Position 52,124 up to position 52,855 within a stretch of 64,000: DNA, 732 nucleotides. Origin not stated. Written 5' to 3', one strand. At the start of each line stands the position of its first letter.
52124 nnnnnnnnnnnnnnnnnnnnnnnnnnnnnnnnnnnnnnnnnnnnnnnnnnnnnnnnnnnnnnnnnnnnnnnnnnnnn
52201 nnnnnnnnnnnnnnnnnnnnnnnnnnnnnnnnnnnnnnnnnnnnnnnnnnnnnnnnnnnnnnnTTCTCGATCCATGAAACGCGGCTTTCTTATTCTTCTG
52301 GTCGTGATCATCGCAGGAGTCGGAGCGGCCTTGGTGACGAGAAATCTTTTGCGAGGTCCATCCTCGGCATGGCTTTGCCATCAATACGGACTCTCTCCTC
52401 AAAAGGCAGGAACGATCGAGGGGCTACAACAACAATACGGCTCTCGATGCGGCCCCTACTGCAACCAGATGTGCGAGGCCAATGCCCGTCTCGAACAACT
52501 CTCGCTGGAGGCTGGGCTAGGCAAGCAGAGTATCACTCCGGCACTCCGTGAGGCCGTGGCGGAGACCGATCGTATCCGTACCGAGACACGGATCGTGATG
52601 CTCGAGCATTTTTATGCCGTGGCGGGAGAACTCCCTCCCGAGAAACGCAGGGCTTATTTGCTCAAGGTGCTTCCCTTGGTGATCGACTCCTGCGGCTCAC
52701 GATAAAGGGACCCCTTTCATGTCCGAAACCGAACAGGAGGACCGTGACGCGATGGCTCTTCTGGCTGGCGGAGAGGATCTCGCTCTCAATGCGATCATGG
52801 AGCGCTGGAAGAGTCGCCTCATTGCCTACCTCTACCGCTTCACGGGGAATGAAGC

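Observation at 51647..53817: CnrYXH-like ECF module rebuilt around cysteines, led by a Cys-rich secreted peptide and sharing a promoter-like motif with a second secreted Cys/His protein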

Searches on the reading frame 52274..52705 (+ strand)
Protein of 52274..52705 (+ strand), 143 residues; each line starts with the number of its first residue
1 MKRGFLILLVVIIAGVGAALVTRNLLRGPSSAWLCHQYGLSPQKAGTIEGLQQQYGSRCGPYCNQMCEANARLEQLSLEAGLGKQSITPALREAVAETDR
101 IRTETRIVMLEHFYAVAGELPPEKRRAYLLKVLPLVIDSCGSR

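Call 5: search_protein_families(library=pfam, proteins=[window:52274-52702:+], max_evalue=1)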
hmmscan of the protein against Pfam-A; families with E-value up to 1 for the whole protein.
window:52274-52702:+ (143 aa): 1 family
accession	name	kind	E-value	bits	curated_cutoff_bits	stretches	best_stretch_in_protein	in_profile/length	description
PF13801.11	Metal_resist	-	0.00073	20.1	29.2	1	11-127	8-125/125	Heavy-metal resistance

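Call 6: search_protein_families(library=ncbifam, proteins=[window:52274-52702:+], max_evalue=1)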
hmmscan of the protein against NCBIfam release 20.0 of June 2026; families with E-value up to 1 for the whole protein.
window:52274-52702:+ (143 aa): 0 families

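Call 10: find_encoding_contigs(protein=window:52274-52705:+, flank=10000, max_places=6)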
Protein window:52274-52705:+ (143 aa): 1 contig read that carries it; 1 place shown.
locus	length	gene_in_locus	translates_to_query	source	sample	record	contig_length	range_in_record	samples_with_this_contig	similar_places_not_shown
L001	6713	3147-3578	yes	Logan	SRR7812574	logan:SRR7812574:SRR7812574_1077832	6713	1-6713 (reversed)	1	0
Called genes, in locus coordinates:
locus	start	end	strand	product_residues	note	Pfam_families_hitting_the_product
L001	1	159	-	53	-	?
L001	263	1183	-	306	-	-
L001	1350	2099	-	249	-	-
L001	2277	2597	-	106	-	-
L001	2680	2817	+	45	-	-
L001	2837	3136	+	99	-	-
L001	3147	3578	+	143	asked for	-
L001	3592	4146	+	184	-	PF07638:Sigma70_ECF (weak), PF04542:Sigma70_r2, PF08281:Sigma70_r4_2, PF04545:Sigma70_r4 (weak)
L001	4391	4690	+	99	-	-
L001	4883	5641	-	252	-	PF03988:DUF347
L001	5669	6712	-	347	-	?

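Call 11: find_homologous_proteins(query=window:52274-52702:+, max_evalue=0.001)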
Query window:52274-52702:+ (143 aa): 146 proteins with E <= 0.001 among 258 candidates; the best 120 are listed.
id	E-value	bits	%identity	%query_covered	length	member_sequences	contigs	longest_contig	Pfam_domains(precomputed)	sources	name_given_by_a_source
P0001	1.3e-86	306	98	100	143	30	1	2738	-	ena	-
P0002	2.7e-80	285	91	100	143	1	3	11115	-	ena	-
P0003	4.4e-78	278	90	100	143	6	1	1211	-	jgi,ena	jgi:hypothetical protein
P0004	7.5e-76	271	85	100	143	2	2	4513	-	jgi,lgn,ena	jgi:hypothetical protein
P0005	8.7e-76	271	85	100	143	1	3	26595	-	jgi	-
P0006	7.2e-74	264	87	100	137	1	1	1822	-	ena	-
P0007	2.1e-64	234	73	100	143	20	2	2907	-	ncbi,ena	-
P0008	4.9e-64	233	74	100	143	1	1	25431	-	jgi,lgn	jgi:hypothetical protein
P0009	7.1e-64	232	72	100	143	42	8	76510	-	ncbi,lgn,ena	-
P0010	1.1e-63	231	72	100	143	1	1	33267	-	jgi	jgi:hypothetical protein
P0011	1.7e-63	231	73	100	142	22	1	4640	PF13801.12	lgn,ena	-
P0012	4.0e-63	230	72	100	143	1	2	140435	-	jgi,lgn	jgi:hypothetical protein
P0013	4.1e-63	230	72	100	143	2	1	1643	-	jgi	-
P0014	1.4e-62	228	71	100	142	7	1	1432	PF13801.12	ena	-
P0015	3.1e-62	227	72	100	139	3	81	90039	PF13801.12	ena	-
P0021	4.7e-60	220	69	100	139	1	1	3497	PF13801.12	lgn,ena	-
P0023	2.4e-59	217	68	100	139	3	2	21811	PF13801.12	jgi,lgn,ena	jgi:hypothetical protein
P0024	2.8e-59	217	71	100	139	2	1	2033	PF13801.12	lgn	-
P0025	2.9e-59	217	71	100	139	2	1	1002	PF13801.12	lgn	-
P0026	4.2e-59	217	71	100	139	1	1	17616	PF13801.12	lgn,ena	-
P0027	5.4e-59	216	70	100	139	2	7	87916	PF13801.12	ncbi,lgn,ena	-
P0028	9.6e-59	215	67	100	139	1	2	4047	PF13801.12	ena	-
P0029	4.6e-58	213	69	100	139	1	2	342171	PF13801.12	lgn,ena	-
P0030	5.1e-58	213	68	100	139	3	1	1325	PF13801.12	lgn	-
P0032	7.1e-58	213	67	100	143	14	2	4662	PF13801.12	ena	-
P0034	1.0e-57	212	67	100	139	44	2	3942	PF13801.12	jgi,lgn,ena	-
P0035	1.0e-57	212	69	100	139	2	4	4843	PF13801.12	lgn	-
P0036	1.5e-57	212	66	100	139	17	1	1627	PF13801.12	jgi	-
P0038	4.9e-57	210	66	100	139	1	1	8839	PF13801.12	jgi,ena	-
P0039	5.0e-57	210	66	100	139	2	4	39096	PF13801.12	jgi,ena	jgi:hypothetical protein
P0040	5.2e-57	210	66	100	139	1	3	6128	PF13801.12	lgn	-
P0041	5.3e-57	210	66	100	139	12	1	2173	PF13801.12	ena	-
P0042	7.7e-57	209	69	100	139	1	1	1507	PF13801.12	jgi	jgi:hypothetical protein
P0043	8.3e-57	209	65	99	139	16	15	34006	PF13801.12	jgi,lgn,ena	jgi:hypothetical protein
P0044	1.2e-56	209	69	87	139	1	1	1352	PF13801.12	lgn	-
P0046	2.6e-56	208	66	100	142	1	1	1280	PF13801.12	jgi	-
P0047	3.5e-56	207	69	100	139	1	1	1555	PF13801.12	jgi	jgi:hypothetical protein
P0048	7.2e-56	206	66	100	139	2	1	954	PF13801.12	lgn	-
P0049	8.2e-56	206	65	100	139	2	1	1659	PF13801.12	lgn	-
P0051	2.2e-55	205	65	99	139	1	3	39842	PF13801.12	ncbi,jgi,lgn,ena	jgi:hypothetical protein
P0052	1.2e-54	202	63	100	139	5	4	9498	PF13801.12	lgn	-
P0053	1.5e-54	202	64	100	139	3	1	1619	PF13801.12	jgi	jgi:hypothetical protein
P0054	1.7e-54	202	66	100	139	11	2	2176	PF13801.12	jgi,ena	jgi:hypothetical protein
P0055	1.7e-54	202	66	100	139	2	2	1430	PF13801.12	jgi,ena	jgi:hypothetical protein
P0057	3.2e-54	201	64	100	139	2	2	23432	PF13801.12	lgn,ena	-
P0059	5.2e-54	200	65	100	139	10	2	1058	PF13801.12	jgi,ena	jgi:hypothetical protein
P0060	5.9e-54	200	63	100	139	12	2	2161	PF13801.12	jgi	-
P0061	2.3e-53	198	65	100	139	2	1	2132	PF13801.12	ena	-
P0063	2.9e-53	198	62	100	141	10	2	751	PF13801.12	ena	-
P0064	3.2e-53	198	67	84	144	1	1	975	PF13801.12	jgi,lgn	jgi:hypothetical protein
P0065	3.7e-53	197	66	100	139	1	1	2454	PF13801.12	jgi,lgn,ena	jgi:hypothetical protein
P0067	5.1e-53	197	62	100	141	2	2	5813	PF13801.12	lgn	-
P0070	1.6e-52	195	64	100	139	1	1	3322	PF13801.12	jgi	jgi:hypothetical protein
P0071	2.3e-52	195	65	100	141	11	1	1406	PF13801.12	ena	-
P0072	2.5e-52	195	64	100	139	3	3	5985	PF13801.12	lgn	-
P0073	2.6e-52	195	65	99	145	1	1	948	PF13801.12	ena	-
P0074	3.5e-52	194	62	100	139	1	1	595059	PF13801.12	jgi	-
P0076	6.9e-52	193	63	88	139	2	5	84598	PF13801.12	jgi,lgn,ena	-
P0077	2.3e-51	192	64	100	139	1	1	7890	PF13801.12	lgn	-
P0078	2.7e-51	191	63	100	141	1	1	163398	PF13801.12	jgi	-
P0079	3.1e-51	191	62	99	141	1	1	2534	PF13801.12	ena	-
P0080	3.4e-51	191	63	100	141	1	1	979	PF13801.12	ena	-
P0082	5.8e-51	190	62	99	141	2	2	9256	PF13801.12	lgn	-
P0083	5.9e-51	190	65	88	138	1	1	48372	PF13801.12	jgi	jgi:hypothetical protein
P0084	6.3e-51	190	64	100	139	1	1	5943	PF13801.12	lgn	-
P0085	9.0e-51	190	62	100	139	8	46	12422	PF13801.12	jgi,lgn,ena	jgi:hypothetical protein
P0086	1.4e-50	189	62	99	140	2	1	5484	PF13801.12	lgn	-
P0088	1.8e-50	189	62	100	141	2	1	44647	PF13801.12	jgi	jgi:hypothetical protein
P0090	2.7e-50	188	64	100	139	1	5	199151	PF13801.12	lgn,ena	-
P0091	3.1e-50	188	64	99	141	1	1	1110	PF13801.12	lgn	-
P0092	4.7e-50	187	61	100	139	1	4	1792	PF13801.12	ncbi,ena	-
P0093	1.1e-49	186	60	100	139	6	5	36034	PF13801.12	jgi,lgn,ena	jgi:hypothetical protein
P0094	1.2e-49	186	62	99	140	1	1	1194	PF13801.12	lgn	-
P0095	1.8e-49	185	63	99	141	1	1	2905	PF13801.12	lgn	-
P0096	1.9e-49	185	61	100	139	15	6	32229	PF13801.12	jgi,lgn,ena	-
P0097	2.4e-49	185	63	100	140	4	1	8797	PF13801.12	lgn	-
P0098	2.5e-49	185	61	100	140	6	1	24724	PF13801.12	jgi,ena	-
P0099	2.6e-49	185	63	99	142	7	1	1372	PF13801.12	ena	-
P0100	3.3e-49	185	63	99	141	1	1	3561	PF13801.12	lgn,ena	-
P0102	6.2e-49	184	62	100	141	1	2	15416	PF13801.12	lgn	-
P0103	7.7e-49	183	65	100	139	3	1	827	PF13801.12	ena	-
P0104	7.8e-49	183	62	100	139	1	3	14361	PF13801.12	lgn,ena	-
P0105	1.2e-48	183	61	100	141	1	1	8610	PF13801.12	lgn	-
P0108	2.4e-48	182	60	88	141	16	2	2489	PF13801.12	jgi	-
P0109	3.9e-48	181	62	99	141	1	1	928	PF13801.12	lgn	-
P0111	5.7e-48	181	62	100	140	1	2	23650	PF13801.12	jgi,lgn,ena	jgi:hypothetical protein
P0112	6.4e-48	180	60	100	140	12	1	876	PF13801.12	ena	-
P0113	6.6e-48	180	62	100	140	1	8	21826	PF13801.12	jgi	jgi:hypothetical protein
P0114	1.0e-47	180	61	100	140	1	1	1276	PF13801.12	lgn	-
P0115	1.2e-47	180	61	99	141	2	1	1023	PF13801.12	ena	-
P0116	1.3e-47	179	60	100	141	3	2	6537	PF13801.12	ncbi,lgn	-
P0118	4.5e-47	178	60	100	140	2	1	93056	PF13801.12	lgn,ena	-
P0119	9.8e-47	177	60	100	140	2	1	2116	PF13801.12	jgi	-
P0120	1.6e-46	176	58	100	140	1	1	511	PF13801.12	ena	-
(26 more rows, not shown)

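Call 13: find_related_loci(query=A1, collection=genome_contigs, flank=6000)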
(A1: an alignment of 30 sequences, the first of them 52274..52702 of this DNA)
Query A1 (143 aa) in genome_contigs; peptide patterns used: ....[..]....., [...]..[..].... (x = any residue, [..] = any of these).
47 stretches matched a pattern; 16 encode a relative of the query (tblastn E <= 1e-3); 16 distinct loci.
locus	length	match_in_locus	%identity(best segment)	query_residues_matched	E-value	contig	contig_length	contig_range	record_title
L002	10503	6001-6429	92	1-143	4e-88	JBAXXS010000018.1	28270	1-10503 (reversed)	MAG: Verrucomicrobiota bacterium isolate ELA745 MAG745_18, whole genome shotgun sequence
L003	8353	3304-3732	90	1-143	2e-86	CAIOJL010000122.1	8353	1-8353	MAG: uncultured Spartobacteria bacterium isolate VK_bin-4252 genome assembly, contig: bin-4252:122/242, whole genome sho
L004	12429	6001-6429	92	1-143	6e-88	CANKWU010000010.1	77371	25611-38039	MAG: Spartobacteria bacterium isolate ZE-15may19-248 genome assembly, contig: ZE-15May19-c152, whole genome shotgun sequ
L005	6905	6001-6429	73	1-143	1e-71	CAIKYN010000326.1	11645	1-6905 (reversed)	MAG: uncultured Spartobacteria bacterium isolate C24_bin-1875 genome assembly, contig: bin-1875:326/417, whole genome sh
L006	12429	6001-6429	72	1-143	4e-71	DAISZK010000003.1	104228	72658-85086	MAG TPA_asm: Chthoniobacterales bacterium isolate CTOTU22592 NODE_3_length_104228_cov_10.123938, whole genome shotgun se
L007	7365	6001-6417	66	1-143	6e-65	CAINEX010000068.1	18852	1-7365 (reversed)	MAG: uncultured Spartobacteria bacterium isolate AlinenLipids_bin-3656 genome assembly, contig: bin-3656:068/140, whole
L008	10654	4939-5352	65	1-142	2e-62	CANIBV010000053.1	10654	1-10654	MAG: Spartobacteria bacterium isolate RE-9nov16-401 genome assembly, contig: RE-9nov16-C15619, whole genome shotgun sequ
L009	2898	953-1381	66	1-143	4e-60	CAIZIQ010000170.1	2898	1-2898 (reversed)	MAG: uncultured Spartobacteria bacterium isolate C-2_bin-400 genome assembly, contig: bin-400:170/335, whole genome shot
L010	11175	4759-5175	68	1-143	1e-57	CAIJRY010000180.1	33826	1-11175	MAG: uncultured Spartobacteria bacterium isolate Ki1-2-7m_bin-211 genome assembly, contig: bin-211:180/260, whole genome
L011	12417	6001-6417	66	1-143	2e-56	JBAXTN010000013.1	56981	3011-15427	MAG: bacterium isolate ELA636 MAG636_13, whole genome shotgun sequence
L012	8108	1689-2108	60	1-143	2e-55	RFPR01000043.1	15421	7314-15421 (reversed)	MAG: Proteobacteria bacterium isolate WB4_3_0938 contig_100_42, whole genome shotgun sequence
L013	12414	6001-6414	59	1-141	2e-52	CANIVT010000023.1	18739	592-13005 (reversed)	MAG: Spartobacteria bacterium isolate RH-18aug17-143 genome assembly, contig: RH-18aug17-C7271, whole genome shotgun seq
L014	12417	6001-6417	61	1-143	8e-52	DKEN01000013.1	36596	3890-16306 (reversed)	MAG TPA_asm: Spartobacteria bacterium UBA6821 UBA6821_contig_728, whole genome shotgun sequence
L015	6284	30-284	54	54-143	3e-24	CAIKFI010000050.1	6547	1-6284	MAG: uncultured Spartobacteria bacterium isolate Ki2-D3_bin-0704 genome assembly, contig: bin-0704:050/182, whole genome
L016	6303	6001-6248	69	57-143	1e-25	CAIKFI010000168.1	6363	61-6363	MAG: uncultured Spartobacteria bacterium isolate Ki2-D3_bin-0704 genome assembly, contig: bin-0704:168/182, whole genome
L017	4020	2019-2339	32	29-139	5e-15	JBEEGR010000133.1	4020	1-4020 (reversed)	MAG: Verrucomicrobiota bacterium isolate BP_781 scaffold_980907, whole genome shotgun sequence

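Call 19: search_solved_structures(query=A1, max_evalue=10, show_alignments=3)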
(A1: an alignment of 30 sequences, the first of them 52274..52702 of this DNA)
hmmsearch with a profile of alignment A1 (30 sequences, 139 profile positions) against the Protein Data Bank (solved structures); distinct sequences matched with E-value up to 10: 13.
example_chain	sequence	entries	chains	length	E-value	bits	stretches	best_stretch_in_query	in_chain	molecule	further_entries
6tzw_A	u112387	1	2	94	0.0023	21.5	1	24-93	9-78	Protein bicaudal D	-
9rvy_A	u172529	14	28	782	0.0027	21.3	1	18-93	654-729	Protein bicaudal D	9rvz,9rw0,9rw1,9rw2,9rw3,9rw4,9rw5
4clv_A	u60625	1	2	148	0.004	20.7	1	12-125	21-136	NICKEL-COBALT-CADMIUM RESISTANCE PROTEIN NCCX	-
4bl6_A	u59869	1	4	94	0.0054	20.3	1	24-93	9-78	PROTEIN BICAUDAL D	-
2y3h_A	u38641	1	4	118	0.074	16.6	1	40-124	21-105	NICKEL AND COBALT RESISTANCE PROTEIN CNRR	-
3epv_A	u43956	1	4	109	0.1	16.1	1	40-124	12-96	Nickel and cobalt resistance protein cnrR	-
2y39_A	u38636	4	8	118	0.12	15.9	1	40-124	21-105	NICKEL AND COBALT RESISTANCE PROTEIN CNRR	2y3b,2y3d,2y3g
4wwf_A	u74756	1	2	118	0.18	15.4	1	40-124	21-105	Nickel and cobalt resistance protein CnrR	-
3zg1_A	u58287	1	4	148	0.29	14.7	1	39-124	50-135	NICKEL AND COBALT RESISTANCE PROTEIN CNRR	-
6ofp_A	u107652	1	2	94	0.36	14.4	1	31-99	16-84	Protein bicaudal D homolog 2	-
4wwb_A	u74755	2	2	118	0.41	14.2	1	40-124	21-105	Nickel and cobalt resistance protein CnrR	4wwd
4ytd_A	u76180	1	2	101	0.61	13.6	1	29-93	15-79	Protein bicaudal D homolog 1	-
2gh0_A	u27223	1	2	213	0.75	13.3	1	30-65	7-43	GDNF family receptor alpha-3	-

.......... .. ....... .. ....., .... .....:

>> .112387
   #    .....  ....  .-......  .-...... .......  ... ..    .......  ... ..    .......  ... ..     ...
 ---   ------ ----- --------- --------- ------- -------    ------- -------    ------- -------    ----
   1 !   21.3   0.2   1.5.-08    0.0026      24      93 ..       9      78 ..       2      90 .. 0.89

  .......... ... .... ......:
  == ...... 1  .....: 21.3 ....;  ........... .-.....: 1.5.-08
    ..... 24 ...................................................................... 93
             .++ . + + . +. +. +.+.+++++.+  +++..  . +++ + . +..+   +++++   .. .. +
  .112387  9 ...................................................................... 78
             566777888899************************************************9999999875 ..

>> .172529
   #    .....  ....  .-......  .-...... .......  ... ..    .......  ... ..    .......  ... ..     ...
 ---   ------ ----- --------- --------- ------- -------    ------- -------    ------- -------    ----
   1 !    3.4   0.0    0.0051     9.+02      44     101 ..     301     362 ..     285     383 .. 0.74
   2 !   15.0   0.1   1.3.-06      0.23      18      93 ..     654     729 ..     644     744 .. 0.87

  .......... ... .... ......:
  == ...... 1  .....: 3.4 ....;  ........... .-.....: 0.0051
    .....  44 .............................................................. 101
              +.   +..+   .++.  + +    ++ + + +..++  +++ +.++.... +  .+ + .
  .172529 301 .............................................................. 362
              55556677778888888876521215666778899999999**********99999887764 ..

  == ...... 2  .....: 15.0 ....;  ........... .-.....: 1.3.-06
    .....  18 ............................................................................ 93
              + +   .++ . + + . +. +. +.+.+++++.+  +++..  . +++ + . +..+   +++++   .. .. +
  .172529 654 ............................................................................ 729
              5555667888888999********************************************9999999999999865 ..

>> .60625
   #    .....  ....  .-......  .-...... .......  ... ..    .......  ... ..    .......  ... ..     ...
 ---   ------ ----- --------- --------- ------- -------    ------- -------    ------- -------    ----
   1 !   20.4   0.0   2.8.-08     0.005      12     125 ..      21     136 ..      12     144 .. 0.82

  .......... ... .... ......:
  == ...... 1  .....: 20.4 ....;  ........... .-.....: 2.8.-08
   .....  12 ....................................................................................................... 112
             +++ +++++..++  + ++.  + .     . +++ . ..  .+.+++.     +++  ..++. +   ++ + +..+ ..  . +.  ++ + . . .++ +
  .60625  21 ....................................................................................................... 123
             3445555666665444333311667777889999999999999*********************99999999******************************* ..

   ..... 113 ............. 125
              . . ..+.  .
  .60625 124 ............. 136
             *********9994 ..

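Call 29: predict_structure(alignment_id=A1)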
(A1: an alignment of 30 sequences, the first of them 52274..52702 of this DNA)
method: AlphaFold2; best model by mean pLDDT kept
length: 143 residues; sequences in the alignment: 30
mean_pLDDT: 84.8   pTM: 0.66
mean pLDDT of the five models: 84.8, 84.2, 83.4, 83.1, 81.0
residues with pLDDT >= 90: 65; 70-90: 59; 50-70: 15; < 50: 4
segments of 3 or more residues with pLDDT < 50: 140-143
pLDDT, mean of each block of 10 residues (from residue 1): 84 89 65 82 86 84 91 90 78 95 92 93 94 79 34
secondary structure, 60 per line:
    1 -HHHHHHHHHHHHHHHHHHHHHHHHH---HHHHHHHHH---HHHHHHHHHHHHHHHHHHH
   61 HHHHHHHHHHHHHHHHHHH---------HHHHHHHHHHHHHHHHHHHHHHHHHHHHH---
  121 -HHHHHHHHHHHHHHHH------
elements in order: H2-26 H30-38 H42-79 H89-117 H122-137

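Call 33: fold_search(model_id=the predicted structure, library=pdb)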
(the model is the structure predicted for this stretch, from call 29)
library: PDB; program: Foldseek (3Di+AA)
matches with E <= 10: 437; with E <= 0.001: 0
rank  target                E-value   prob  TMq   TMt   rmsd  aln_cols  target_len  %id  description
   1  2y3h_A                4.3e-03  1.00  0.52  0.66   5.8       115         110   21  E63Q mutant of Cupriavidus metallidurans CH34 CnrXs (released 2011-03-30)
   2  2y3d_A                5.6e-03  1.00  0.56  0.70   5.3       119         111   18  Zn-bound form of Cupriavidus metallidurans CH34 CnrXs (released 2011-03-30)
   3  4wwf_A                7.5e-03  1.00  0.59  0.74   4.2       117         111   20  High-resolution structure of two Ni-bound forms of the M123C mutant of C. metallidurans CnrXs (released 2015-02-11)
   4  2y3b                  8.9e-03  1.00  0.57  0.72   4.1       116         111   20  Co-bound form of Cupriavidus metallidurans CH34 CnrXs (released 2011-03-30)
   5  4clv_A                8.9e-03  1.00  0.53  0.53  10.8       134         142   21  Crystal Structure of dodecylphosphocholine-solubilized NccX from Cupriavidus metallidurans 31A (released 2014-10-01)
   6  2y39                  1.2e-02  1.00  0.57  0.72   3.2       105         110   20  Ni-bound form of Cupriavidus metallidurans CH34 CnrXs (released 2011-03-30)
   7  4wwf_B                1.2e-02  1.00  0.50  0.64   5.8       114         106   19  High-resolution structure of two Ni-bound forms of the M123C mutant of C. metallidurans CnrXs (released 2015-02-11)
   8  2y3h_B                1.3e-02  1.00  0.50  0.63   4.7       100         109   21  E63Q mutant of Cupriavidus metallidurans CH34 CnrXs (released 2011-03-30)
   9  3zg1_A                1.3e-02  1.00  0.48  0.61   5.2       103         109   20  NI-BOUND FORM OF M123A MUTANT OF CUPRIAVIDUS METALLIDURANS CH34 CNRXS (released 2013-10-23)
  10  3zg1_D                1.4e-02  1.00  0.51  0.64   5.7       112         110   20  NI-BOUND FORM OF M123A MUTANT OF CUPRIAVIDUS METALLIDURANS CH34 CNRXS (released 2013-10-23)
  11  2y3h_C                1.5e-02  1.00  0.50  0.63   5.4       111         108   20  E63Q mutant of Cupriavidus metallidurans CH34 CnrXs (released 2011-03-30)
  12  3epv_A                1.6e-02  1.00  0.48  0.60   5.8       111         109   19  X-ray Structure of the Metal-sensor CnrX in both the Apo- and Copper-bound Forms (released 2008-11-25)
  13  3epv_C                2.0e-02  1.00  0.51  0.66   5.0       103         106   19  X-ray Structure of the Metal-sensor CnrX in both the Apo- and Copper-bound Forms (released 2008-11-25)
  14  4wwb                  2.2e-02  1.00  0.57  0.71   3.6       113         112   19  High-resolution structure of the Ni-bound form of the Y135F mutant of C. metallidurans CnrXs (released 2015-02-11)
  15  2y3h_D                2.6e-02  1.00  0.51  0.65   4.7       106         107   21  E63Q mutant of Cupriavidus metallidurans CH34 CnrXs (released 2011-03-30)
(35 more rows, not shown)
